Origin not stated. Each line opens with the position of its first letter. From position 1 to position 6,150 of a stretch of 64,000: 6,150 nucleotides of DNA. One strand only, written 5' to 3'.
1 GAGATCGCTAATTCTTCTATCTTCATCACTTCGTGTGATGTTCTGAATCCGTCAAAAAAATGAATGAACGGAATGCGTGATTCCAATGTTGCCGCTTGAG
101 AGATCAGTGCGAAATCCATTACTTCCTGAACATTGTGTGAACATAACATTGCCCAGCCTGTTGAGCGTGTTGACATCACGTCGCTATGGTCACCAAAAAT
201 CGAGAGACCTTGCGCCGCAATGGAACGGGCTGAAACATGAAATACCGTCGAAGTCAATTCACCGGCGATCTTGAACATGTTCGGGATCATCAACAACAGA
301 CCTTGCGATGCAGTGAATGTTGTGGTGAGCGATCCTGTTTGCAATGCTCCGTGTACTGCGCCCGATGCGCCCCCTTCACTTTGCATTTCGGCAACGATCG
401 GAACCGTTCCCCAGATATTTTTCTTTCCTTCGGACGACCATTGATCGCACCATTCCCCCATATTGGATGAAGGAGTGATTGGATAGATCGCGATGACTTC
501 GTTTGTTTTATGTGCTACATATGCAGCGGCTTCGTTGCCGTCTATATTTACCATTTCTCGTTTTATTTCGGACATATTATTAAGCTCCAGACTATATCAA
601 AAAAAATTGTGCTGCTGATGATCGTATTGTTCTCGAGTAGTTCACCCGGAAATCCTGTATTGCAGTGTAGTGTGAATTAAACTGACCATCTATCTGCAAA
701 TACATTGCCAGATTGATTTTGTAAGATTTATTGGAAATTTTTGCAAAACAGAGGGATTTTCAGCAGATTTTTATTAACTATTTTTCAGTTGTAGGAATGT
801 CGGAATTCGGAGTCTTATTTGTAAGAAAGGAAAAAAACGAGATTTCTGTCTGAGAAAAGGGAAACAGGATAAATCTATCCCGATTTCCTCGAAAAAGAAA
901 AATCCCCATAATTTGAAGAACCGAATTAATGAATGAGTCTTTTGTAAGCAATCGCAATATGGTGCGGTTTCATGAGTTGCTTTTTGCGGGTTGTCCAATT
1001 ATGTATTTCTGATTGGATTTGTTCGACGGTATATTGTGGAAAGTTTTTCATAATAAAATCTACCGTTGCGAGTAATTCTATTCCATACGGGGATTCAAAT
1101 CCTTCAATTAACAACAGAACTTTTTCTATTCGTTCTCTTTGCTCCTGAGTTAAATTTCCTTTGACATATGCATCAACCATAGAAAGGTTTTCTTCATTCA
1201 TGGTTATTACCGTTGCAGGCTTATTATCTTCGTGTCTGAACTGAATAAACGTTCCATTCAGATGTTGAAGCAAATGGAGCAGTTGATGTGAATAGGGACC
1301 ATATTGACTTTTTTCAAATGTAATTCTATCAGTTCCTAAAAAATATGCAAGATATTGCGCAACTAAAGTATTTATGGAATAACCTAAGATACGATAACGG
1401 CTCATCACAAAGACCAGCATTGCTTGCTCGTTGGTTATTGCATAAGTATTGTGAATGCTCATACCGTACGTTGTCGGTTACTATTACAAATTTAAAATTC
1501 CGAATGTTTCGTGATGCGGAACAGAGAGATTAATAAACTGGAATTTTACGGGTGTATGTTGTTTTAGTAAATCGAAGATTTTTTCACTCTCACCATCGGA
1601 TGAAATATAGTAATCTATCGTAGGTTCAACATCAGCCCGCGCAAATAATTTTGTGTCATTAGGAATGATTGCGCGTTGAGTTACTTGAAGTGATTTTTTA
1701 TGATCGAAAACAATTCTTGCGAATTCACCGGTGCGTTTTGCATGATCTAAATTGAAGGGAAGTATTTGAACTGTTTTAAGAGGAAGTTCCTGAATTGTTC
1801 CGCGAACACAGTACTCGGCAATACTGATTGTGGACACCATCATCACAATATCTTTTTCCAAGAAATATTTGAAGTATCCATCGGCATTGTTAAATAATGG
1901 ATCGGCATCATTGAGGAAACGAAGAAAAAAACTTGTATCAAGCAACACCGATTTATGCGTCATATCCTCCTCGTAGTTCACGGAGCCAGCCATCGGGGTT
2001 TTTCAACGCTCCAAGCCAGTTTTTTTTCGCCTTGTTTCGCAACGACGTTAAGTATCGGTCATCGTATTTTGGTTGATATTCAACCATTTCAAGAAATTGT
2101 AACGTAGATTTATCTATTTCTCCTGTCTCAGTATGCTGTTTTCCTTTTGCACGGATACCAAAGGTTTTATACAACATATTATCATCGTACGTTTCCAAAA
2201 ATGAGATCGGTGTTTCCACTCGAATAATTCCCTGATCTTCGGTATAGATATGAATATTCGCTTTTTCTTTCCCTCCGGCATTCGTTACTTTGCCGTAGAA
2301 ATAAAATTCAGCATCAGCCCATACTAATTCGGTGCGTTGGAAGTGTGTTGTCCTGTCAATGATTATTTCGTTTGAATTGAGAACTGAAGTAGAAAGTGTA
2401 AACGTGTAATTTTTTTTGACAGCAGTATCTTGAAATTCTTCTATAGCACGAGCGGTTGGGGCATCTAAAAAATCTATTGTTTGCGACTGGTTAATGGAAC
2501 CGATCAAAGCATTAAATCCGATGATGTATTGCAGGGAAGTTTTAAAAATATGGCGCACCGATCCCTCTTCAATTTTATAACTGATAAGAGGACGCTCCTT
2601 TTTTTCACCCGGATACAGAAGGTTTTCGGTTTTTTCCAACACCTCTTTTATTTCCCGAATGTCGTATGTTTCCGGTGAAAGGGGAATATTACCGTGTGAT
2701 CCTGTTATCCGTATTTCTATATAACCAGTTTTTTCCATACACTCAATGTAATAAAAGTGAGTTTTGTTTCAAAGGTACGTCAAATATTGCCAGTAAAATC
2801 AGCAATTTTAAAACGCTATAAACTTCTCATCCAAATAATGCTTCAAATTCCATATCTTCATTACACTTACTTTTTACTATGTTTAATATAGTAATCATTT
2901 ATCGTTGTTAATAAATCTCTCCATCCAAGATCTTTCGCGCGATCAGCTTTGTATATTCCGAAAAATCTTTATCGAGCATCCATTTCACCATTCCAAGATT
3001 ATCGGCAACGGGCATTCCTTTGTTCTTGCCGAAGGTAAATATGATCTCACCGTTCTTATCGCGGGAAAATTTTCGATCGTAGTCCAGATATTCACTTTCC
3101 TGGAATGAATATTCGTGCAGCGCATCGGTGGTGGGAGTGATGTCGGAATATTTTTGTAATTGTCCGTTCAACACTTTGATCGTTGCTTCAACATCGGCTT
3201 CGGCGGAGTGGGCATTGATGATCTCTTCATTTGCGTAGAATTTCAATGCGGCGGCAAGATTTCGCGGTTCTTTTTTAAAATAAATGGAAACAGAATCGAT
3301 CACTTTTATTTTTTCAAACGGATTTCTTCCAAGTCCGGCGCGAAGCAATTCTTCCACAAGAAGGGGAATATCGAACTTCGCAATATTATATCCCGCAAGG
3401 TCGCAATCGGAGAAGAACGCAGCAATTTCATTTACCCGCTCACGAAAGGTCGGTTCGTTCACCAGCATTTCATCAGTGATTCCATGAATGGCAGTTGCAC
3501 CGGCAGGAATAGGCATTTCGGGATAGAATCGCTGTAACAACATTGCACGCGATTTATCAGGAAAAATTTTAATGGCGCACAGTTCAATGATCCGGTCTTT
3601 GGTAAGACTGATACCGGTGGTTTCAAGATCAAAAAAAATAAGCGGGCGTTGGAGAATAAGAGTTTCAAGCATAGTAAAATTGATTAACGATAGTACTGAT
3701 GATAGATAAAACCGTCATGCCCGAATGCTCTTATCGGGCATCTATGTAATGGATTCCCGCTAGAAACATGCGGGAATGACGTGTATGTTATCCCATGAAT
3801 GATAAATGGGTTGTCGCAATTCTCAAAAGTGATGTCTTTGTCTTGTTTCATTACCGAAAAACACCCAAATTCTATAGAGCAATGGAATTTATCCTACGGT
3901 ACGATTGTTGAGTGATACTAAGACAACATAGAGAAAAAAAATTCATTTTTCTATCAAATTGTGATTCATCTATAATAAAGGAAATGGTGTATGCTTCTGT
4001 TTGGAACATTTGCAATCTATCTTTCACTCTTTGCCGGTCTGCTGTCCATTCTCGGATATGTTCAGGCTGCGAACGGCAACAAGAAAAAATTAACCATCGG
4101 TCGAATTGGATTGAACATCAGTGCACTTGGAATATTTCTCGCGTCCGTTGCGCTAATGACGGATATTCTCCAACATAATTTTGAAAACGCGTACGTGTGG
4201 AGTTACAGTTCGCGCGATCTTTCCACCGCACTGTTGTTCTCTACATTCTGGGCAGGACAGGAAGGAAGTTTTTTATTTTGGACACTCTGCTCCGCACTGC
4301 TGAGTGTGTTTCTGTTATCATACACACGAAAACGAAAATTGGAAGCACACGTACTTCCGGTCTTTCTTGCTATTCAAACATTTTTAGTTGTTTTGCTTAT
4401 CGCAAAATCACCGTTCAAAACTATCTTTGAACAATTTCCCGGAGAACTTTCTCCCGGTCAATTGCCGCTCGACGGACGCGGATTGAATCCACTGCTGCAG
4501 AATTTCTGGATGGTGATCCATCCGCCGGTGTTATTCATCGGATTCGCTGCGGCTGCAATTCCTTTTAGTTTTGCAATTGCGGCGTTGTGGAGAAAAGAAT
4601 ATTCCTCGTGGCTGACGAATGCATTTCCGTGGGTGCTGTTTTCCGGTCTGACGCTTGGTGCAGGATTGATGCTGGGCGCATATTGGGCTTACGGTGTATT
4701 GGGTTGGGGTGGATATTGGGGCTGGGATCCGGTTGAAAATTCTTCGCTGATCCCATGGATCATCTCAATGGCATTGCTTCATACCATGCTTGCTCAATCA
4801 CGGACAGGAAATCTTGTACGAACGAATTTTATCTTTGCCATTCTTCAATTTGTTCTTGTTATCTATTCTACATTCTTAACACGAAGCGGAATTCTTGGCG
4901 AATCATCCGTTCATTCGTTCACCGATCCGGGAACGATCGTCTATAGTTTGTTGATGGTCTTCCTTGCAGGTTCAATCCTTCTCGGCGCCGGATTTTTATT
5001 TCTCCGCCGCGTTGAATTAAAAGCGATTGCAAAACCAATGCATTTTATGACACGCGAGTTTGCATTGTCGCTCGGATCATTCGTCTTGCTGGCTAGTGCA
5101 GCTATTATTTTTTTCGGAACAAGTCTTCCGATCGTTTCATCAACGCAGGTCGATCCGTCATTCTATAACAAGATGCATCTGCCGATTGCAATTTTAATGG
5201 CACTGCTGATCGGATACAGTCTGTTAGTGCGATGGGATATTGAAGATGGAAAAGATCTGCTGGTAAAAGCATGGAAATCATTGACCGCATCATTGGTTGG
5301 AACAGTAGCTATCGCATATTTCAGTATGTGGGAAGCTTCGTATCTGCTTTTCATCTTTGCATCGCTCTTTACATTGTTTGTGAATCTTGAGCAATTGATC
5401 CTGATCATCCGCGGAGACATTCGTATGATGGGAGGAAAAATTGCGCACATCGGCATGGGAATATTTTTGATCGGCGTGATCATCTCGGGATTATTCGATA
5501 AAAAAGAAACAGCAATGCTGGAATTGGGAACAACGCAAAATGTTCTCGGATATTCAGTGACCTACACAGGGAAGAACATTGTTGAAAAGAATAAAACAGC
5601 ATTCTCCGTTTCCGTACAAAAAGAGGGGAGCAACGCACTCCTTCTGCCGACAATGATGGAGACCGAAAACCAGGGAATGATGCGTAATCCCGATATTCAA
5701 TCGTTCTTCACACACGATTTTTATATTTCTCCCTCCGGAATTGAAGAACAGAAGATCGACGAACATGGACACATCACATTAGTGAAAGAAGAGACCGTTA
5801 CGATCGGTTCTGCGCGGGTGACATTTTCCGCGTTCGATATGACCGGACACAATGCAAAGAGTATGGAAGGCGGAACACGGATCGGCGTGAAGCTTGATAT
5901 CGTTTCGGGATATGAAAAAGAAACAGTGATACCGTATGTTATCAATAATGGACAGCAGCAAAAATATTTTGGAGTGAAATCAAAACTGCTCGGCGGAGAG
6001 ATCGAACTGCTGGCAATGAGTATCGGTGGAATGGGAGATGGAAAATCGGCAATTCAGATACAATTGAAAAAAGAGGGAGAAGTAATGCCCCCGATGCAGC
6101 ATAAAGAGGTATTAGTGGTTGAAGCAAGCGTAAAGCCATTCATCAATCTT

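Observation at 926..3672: Compact four-gene nuclease module, a candidate novel defence or toxin system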

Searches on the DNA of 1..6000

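Call 64: search_rna_families(source=window, start=1, end=6000, threshold=evalue, max_evalue=0.1)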
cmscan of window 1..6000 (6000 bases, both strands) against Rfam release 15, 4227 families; matches with E-value up to 0.1: 0.
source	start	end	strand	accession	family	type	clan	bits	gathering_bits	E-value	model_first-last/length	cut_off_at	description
